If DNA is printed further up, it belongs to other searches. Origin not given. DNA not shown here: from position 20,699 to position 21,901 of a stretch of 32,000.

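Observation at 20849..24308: Inverted, translationally coupled operon: large serine recombinase plus two ParB/RepB-like paralogues inside the prophage late region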

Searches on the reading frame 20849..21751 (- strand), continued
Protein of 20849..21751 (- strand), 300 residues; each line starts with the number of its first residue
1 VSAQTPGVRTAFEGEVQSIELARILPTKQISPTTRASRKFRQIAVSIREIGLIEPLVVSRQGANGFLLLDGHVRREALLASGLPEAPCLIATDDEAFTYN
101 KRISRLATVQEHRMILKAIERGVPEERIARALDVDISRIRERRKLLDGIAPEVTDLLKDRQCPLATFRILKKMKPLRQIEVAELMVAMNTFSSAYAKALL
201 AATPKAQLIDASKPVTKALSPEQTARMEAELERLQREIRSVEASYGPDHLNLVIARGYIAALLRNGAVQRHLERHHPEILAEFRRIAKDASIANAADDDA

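Call 20: find_homologous_proteins(query=window:20849-21751:-, max_evalue=1e-10)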
Query window:20849-21751:- (300 aa): 5421 proteins with E <= 1e-10 among 8000 candidates; the best 120 are listed.
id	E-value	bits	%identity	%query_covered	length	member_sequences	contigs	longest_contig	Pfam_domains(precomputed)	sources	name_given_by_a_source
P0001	2.1e-181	619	99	100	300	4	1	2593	PF02195.27,PF07506.18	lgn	-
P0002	5.2e-148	510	81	99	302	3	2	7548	PF02195.27,PF07506.18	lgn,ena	-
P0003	1.0e-143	496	80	98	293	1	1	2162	PF02195.27,PF07506.18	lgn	-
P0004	1.5e-143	495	77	100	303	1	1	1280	PF02195.27,PF07506.18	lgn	-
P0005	5.2e-143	494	79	99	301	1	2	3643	PF02195.27,PF07506.18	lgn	-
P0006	4.1e-110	386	62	99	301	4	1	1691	PF02195.27,PF07506.18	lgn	-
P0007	1.0e-109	384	63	99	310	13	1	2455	PF07506.18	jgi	-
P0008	2.9e-109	383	64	96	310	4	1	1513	PF07506.18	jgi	jgi:hypothetical protein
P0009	5.7e-109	382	63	98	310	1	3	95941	PF07506.18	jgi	jgi:RepB plasmid partitioning protein/ParB/Sulfiredoxin domain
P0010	9.8e-109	381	62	99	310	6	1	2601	PF07506.18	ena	-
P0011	1.1e-108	381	63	99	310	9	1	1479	PF07506.18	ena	-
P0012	1.5e-108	381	64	97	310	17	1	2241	PF07506.18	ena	-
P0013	1.6e-108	381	63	99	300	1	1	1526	PF07506.18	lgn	-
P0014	1.7e-108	380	62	97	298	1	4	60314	PF02195.27,PF07506.18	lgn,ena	-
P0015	1.8e-108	380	63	99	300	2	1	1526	PF07506.18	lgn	-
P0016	3.9e-108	379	62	97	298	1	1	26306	PF02195.27,PF07506.18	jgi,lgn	jgi:hypothetical protein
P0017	9.5e-108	378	63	97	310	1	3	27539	PF07506.18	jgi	jgi:RepB plasmid partitioning protein/ParB-like nuclease family protein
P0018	1.4e-107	377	62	97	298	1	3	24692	PF02195.27,PF07506.18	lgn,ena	-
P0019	2.2e-107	377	62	97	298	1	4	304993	PF02195.27,PF07506.18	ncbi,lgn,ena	-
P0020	2.4e-107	377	62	97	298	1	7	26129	PF07506.18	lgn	-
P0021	2.8e-107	376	63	99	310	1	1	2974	PF07506.18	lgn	-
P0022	6.7e-107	375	62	97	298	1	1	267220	PF02195.27,PF07506.18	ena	-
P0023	1.4e-106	374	60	96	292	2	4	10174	PF02195.27,PF07506.18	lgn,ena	-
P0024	1.9e-106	374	61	97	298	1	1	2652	PF02195.27,PF07506.18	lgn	-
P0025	2.6e-106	373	61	97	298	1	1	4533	PF07506.18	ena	-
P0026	5.7e-106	372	61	97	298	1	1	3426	PF07506.18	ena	-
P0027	5.9e-106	372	61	97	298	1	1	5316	PF07506.18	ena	-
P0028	6.8e-106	372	61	97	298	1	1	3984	PF07506.18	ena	-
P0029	6.9e-106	372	61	97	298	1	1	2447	PF07506.18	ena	-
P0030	8.3e-106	372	61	97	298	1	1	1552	PF07506.18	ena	-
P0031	8.5e-106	372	64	94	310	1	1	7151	PF07506.18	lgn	-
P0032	9.0e-106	372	61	99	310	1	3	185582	PF07506.18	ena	-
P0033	9.9e-106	371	61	97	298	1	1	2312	PF07506.18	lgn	-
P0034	1.1e-105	371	61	97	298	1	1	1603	PF07506.18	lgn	-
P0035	1.2e-105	371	61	97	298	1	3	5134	PF07506.18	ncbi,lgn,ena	-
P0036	1.4e-105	371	61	96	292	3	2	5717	PF02195.27,PF07506.18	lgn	-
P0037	1.5e-105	371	61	97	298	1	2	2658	PF07506.18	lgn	-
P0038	1.6e-105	371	60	96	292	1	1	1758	PF02195.27,PF07506.18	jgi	-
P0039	2.4e-105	370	61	97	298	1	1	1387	PF07506.18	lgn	-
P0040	2.5e-105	370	61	97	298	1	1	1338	PF07506.18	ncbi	-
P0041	2.5e-105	370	61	97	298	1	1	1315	PF07506.18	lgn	-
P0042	2.8e-105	370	62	94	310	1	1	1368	PF07506.18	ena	-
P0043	2.9e-105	370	61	94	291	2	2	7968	PF07506.18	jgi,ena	jgi:hypothetical protein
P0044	3.9e-105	369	61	97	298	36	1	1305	PF07506.18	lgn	-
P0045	4.0e-105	369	60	97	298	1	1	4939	PF07506.18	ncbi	-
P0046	4.4e-105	369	61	97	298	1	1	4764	PF07506.18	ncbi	-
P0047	4.4e-105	369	61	97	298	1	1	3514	PF07506.18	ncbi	-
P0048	5.3e-105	369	63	94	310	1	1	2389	PF07506.18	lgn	-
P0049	6.0e-105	369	61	97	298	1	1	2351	PF07506.18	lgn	-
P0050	7.5e-105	368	61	97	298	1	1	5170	PF07506.18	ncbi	-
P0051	7.9e-105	368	59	96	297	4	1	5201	PF07506.18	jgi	jgi:hypothetical protein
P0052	1.0e-104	368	59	97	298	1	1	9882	PF02195.27,PF07506.18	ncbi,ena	-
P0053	1.1e-104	368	60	97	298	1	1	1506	PF07506.18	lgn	-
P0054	1.3e-104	368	63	94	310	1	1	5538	PF07506.18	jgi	-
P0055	1.4e-104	368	61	97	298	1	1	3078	PF07506.18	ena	-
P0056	1.4e-104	368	59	97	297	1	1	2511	PF07506.18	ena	-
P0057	1.9e-104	367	62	95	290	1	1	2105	PF07506.18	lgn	-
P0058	2.0e-104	367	60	96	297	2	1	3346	PF02195.27,PF07506.18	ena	-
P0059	2.1e-104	367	64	95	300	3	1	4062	PF07506.18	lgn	-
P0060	2.6e-104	367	60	97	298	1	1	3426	PF07506.18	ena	-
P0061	3.0e-104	366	59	96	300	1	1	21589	PF02195.27,PF07506.18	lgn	-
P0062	3.4e-104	366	59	97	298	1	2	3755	PF02195.27,PF07506.18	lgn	-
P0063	3.5e-104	366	59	96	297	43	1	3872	PF07506.18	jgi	-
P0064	5.1e-104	366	60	97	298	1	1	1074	PF07506.18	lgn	-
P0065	5.4e-104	366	63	94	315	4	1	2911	PF07506.18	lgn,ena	-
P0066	5.9e-104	366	60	95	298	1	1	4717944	PF07506.18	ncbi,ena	-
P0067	6.0e-104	366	60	96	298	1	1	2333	PF07506.18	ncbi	-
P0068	6.8e-104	365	60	97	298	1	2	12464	PF07506.18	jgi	jgi:hypothetical protein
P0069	6.9e-104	365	58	97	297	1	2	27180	PF07506.18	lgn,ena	-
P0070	1.3e-103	364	60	97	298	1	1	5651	PF07506.18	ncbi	-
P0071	1.6e-103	364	61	95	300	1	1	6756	PF07506.18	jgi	jgi:hypothetical protein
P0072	2.5e-103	364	57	97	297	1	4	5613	PF07506.18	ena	-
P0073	2.6e-103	363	59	96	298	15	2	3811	PF02195.27,PF07506.18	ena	-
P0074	2.6e-103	363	60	94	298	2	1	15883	PF07506.18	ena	-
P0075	3.1e-103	363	62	93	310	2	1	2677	PF07506.18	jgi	jgi:hypothetical protein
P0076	4.5e-103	363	59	97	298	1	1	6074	PF07506.18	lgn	-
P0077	8.9e-103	362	58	95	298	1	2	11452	PF07506.18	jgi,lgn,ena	-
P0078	8.9e-103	362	58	96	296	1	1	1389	PF07506.18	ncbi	-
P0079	1.1e-102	361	58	96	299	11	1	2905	PF02195.27,PF07506.18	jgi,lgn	jgi:hypothetical protein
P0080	1.2e-102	361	58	96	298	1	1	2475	PF07506.18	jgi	jgi:hypothetical protein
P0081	1.5e-102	361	59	96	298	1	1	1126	PF07506.18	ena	-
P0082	2.9e-102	360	58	95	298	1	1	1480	PF07506.18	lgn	-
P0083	3.2e-102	360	58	96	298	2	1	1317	PF02195.27,PF07506.18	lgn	-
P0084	3.9e-102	360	59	96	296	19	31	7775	PF07506.18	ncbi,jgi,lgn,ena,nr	ncbi:MAG: ParB N-terminal domain-containing protein [Gemmatimonadetes bacterium]|nr:ParB N-terminal 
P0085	4.3e-102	359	60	94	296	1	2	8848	PF02195.27,PF07506.18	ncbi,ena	-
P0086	4.4e-102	359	57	95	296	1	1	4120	PF02195.27,PF07506.18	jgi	jgi:hypothetical protein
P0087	4.6e-102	359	60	94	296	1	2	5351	PF02195.27,PF07506.18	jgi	-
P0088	5.3e-102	359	60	96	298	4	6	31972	PF02195.27,PF07506.18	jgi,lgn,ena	-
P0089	5.6e-102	359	58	96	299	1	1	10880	PF07506.18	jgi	jgi:hypothetical protein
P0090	6.4e-102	359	59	95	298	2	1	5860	PF07506.18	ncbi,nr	ncbi:MAG: ParB N-terminal domain-containing protein [Alphaproteobacteria bacterium]|nr:ParB N-termin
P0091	7.2e-102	359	60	94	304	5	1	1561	PF07506.18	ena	-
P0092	8.7e-102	358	57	96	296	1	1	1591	PF02195.27,PF07506.18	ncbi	-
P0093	9.8e-102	358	60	95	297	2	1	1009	PF07506.18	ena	-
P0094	1.2e-101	358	57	95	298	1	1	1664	PF07506.18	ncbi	-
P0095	1.3e-101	358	58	96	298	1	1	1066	PF07506.18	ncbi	-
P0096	1.6e-101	358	60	96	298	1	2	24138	PF07506.18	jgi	jgi:hypothetical protein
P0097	1.7e-101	357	58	96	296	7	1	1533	PF02195.27,PF07506.18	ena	-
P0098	1.8e-101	357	56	97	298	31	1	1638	PF07506.18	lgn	-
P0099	1.9e-101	357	57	96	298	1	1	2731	PF07506.18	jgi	jgi:hypothetical protein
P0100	1.9e-101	357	59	94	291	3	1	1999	PF07506.18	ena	-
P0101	2.1e-101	357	60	94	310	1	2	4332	PF07506.18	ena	-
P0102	2.3e-101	357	56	96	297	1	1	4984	PF02195.27,PF07506.18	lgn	-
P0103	2.6e-101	357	57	95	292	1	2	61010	PF02195.27,PF07506.18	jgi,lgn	-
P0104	3.5e-101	356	59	98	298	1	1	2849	PF02195.27,PF07506.18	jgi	jgi:hypothetical protein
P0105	3.5e-101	356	55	97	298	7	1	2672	PF07506.18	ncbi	-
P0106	4.6e-101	356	58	95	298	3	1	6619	PF07506.18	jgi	jgi:hypothetical protein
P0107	4.6e-101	356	58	95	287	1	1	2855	PF07506.18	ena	-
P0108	5.1e-101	356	58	96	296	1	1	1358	PF07506.18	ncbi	-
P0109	5.8e-101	356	59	93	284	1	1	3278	PF02195.27,PF07506.18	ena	-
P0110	6.3e-101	356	57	95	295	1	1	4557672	PF02195.27,PF07506.18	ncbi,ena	-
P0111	7.7e-101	355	59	95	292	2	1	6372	PF02195.27,PF07506.18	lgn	-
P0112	7.9e-101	355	59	95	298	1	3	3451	PF02195.27,PF07506.18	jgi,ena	-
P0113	9.6e-101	355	59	95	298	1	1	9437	PF07506.18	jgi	-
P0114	1.0e-100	355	57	96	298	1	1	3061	PF07506.18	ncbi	-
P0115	2.1e-100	354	58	96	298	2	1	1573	PF02195.27,PF07506.18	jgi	jgi:prepilin-type processing-associated H-X9-DG protein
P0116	2.2e-100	354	58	95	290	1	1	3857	PF07506.18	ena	-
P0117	2.3e-100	354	59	94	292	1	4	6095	PF07506.18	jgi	jgi:hypothetical protein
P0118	2.3e-100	354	59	95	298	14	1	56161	PF02195.27,PF07506.18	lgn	-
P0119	2.6e-100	354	57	95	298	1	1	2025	PF07506.18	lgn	-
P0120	2.7e-100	354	57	95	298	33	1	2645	PF07506.18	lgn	-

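Call 22: find_related_loci(query=A1, collection=genome_contigs, flank=10000)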
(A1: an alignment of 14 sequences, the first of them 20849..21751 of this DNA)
Query A1 (300 aa) in genome_contigs; peptide patterns used: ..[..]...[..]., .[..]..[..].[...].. (x = any residue, [..] = any of these).
600 stretches matched a pattern (row limit reached: there are more); 560 encode a relative of the query (tblastn E <= 1e-3); the best 80 are kept; 80 distinct loci.
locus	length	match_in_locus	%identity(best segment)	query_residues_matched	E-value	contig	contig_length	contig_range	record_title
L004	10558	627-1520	64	1-297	9e-120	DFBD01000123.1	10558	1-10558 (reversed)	MAG TPA_asm: Rhodobacterales bacterium UBA3089 UBA3089_contig_38108, whole genome shotgun sequence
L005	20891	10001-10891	62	3-296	6e-119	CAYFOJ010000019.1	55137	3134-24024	MAG TPA_asm: uncultured Thalassospiraceae bacterium isolate ERP019367_co1_49 genome assembly, contig: NODE_684_length_55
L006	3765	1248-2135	64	8-300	1e-119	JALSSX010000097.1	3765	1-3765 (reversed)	MAG: Sedimenticola sp. isolate 356-308_metabat2_scaf2bin.074 356-308_scaffold_19735_c1, whole genome shotgun sequence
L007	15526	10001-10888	63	8-300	9e-117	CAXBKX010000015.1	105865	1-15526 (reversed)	MAG TPA_asm: uncultured Rhodobacterales bacterium isolate ERR2762171_binner13_Refined_40 genome assembly, contig: ERZ342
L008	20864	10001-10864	60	8-292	3e-113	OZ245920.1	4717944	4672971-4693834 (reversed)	MAG: Pacificispira sp. isolate 43e0e648-b908-4bb6-a9bc-4fcf75b264f0 genome assembly, chromosome: 1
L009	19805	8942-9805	59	8-292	4e-111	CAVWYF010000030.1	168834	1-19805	MAG: uncultured Alphaproteobacteria bacterium isolate MFD03551.bin.2.108 genome assembly, contig: contig_4229, whole gen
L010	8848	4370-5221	60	8-288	4e-111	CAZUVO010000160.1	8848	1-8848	MAG TPA_asm: uncultured Rhizobiaceae bacterium isolate SRP200020_co5_29 genome assembly, contig: NODE_12398_length_8848_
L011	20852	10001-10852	58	8-288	5e-111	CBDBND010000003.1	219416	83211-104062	MAG: Rhodospirillaceae bacterium isolate b55fd1ce-de5f-49db-9ad1-46d69e25669b genome assembly, contig: contig_3, whole g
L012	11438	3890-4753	58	8-294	5e-111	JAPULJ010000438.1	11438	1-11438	MAG: Alphaproteobacteria bacterium isolate KW1-S21_141 KW1-S21_141_cg438, whole genome shotgun sequence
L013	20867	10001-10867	57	8-293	6e-111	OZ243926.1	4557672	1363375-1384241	MAG: Rhodospirillales bacterium isolate f3036996-ea91-419f-bf8b-46094c79dfb2 genome assembly, chromosome: 1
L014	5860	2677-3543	59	8-293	6e-111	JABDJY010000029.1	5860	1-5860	MAG: Alphaproteobacteria bacterium isolate SS_bin_35 k127_1173530, whole genome shotgun sequence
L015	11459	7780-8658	57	3-292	6e-111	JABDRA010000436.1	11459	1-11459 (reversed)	MAG: Anderseniella sp. isolate Site_C17 k127_1697572, whole genome shotgun sequence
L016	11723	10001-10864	59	8-292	9e-111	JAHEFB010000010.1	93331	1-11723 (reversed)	MAG: Alphaproteobacteria bacterium isolate Ww308 NODE_183_length_93331_cov_5.753353, whole genome shotgun sequence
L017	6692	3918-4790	57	5-292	1e-108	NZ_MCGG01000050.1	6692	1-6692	Magnetovibrio blakemorei strain MV-1 Q54, whole genome shotgun sequence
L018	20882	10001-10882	57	3-293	5e-108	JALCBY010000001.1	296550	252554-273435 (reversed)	MAG: Hyphomicrobiaceae bacterium isolate IB1_shallow_maxbin_bins.tsv.006 NODE_1_length_296550_cov_30.446274, whole genom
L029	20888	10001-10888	52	2-294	5e-100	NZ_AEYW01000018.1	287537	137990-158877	Ruegeria conchae strain TW15 contig00018, whole genome shotgun sequence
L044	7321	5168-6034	55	1-286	1e-97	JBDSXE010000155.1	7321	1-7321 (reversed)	MAG: Paracoccaceae bacterium isolate cluster1_bin.644 k127_1070241, whole genome shotgun sequence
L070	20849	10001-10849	53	8-287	3e-95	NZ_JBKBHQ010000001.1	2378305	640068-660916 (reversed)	MAG: Brevundimonas sp. isolate 21I_069.bin.39 NODE_1_length_2378305_cov_63.376346, whole genome shotgun sequence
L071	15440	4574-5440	55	1-286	5e-95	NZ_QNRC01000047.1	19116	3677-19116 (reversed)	Paracoccus siganidrum strain M26 Scaffold47, whole genome shotgun sequence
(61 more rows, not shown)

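Call 49: find_encoding_contigs(protein=P0002, flank=8000, max_places=4)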
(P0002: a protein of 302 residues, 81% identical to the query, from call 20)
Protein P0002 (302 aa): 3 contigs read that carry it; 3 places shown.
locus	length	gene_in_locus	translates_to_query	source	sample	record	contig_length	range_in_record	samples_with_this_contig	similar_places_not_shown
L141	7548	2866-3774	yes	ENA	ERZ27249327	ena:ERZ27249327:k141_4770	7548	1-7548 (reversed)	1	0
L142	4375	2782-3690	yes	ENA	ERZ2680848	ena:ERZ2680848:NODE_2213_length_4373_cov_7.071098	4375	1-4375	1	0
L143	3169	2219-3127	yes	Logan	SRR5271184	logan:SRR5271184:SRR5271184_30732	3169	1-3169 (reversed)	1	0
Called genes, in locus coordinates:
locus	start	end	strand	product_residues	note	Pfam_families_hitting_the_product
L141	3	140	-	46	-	?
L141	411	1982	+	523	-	PF00239:Resolvase, PF07508:Recombinase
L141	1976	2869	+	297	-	PF02195:ParB_N, PF07506:RepB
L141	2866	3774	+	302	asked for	PF02195:ParB_N (weak), PF07506:RepB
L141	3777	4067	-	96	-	PF19622:DUF6127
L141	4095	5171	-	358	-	PF10983:DUF2793, PF18573:BclA_C (weak)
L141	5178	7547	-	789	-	?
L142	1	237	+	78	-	?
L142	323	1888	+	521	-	PF00239:Resolvase, PF07508:Recombinase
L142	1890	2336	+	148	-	PF02195:ParB_N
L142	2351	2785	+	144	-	PF07506:RepB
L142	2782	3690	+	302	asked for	PF02195:ParB_N (weak), PF07506:RepB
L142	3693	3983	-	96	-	PF19622:DUF6127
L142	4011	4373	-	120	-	?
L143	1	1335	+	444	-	?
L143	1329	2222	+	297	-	PF02195:ParB_N, PF07506:RepB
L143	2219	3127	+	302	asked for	PF02195:ParB_N (weak), PF07506:RepB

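Call 50: find_encoding_contigs(protein=P0005, flank=8000, max_places=4)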
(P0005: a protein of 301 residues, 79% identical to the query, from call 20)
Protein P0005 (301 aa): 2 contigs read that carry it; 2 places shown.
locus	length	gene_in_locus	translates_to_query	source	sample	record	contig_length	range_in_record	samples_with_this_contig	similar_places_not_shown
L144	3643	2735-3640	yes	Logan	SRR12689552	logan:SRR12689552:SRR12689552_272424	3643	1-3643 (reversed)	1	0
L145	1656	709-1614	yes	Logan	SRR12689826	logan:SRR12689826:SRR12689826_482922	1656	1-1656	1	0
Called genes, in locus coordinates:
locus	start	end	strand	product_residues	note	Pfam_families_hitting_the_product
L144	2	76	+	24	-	?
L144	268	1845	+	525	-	PF00239:Resolvase, PF07508:Recombinase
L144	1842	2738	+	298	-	PF02195:ParB_N, PF07506:RepB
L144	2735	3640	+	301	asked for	PF02195:ParB_N (faint), PF07506:RepB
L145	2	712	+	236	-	?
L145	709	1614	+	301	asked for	PF02195:ParB_N (faint), PF07506:RepB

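Call 56: search_solved_structures(query=A1, max_evalue=0.01, show_alignments=1)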
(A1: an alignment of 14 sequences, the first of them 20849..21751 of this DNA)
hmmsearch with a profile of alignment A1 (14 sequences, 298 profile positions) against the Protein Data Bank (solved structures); distinct sequences matched with E-value up to 0.01: 3.
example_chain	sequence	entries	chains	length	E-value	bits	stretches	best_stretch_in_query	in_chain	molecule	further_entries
7ol9_A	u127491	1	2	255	0.00011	24.7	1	12-160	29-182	Nucleoid occlusion protein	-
7ng0_A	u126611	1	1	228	0.0026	20.2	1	12-169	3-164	Nucleoid occlusion protein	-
7nfu_A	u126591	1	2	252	0.0042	19.5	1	11-169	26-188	Nucleoid occlusion protein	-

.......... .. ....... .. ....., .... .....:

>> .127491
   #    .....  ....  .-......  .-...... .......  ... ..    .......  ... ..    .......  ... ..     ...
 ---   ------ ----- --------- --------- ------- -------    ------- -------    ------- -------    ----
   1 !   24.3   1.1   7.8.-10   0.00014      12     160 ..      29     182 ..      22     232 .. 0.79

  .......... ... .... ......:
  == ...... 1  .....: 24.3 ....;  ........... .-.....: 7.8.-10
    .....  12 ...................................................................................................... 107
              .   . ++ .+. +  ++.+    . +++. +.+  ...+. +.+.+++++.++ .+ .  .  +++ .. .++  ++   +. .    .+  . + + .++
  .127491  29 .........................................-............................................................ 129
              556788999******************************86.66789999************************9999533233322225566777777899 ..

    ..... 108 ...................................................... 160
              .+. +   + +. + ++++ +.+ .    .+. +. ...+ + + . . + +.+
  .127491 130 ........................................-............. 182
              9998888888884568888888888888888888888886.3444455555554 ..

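Call 68: search_protein_families(library=pfam, alignment_id=A7, max_evalue=0.0001)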
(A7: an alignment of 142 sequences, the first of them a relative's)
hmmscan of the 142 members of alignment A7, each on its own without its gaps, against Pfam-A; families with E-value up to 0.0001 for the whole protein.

A. member 1, L002:1932-2858:- (308 aa): 1 family
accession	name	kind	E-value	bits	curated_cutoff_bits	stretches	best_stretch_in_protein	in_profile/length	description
PF13391.12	HNH_2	-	1.6e-09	37.9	21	1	200-251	1-66/66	HNH endonuclease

B. families by the number of members that match (of 142 scanned): 136 families (the first 25 are shown)
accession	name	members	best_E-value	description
PF02661.23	Fic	3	8.4e-17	Fic/DOC family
PF05016.21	ParE_toxin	3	1.7e-09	ParE toxin of type II toxin-antitoxin system, parDE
PF13245.12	AAA_19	2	5.9e-46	AAA domain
PF13604.12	AAA_30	2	2.4e-41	AAA domain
PF02653.21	BPD_transp_2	2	8e-38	Branched-chain amino acid transport system / permease component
PF01593.30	Amino_oxidase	2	1.4e-37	Flavin containing amine oxidoreductase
PF01555.25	N6_N4_Mtase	2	1.7e-27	DNA methylase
PF13086.12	AAA_11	2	2.8e-16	AAA domain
PF00528.27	BPD_transp_1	2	1.1e-13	Binding-protein-dependent transport system inner membrane component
PF13450.12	NAD_binding_8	2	5.3e-13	NAD(P)-binding Rossmann-like domain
PF02195.25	ParB_N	2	2.2e-11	ParB N-terminal domain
PF07995.17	GSDH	1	5.1e-137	Glucose / Sorbosone dehydrogenase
PF00180.25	Iso_dh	1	1.7e-134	Isocitrate/isopropylmalate dehydrogenase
PF02702.23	KdpD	1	2.5e-94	Osmosensitive K+ channel His kinase sensor domain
PF03050.20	DDE_Tnp_IS66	1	4e-78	Transposase IS66 family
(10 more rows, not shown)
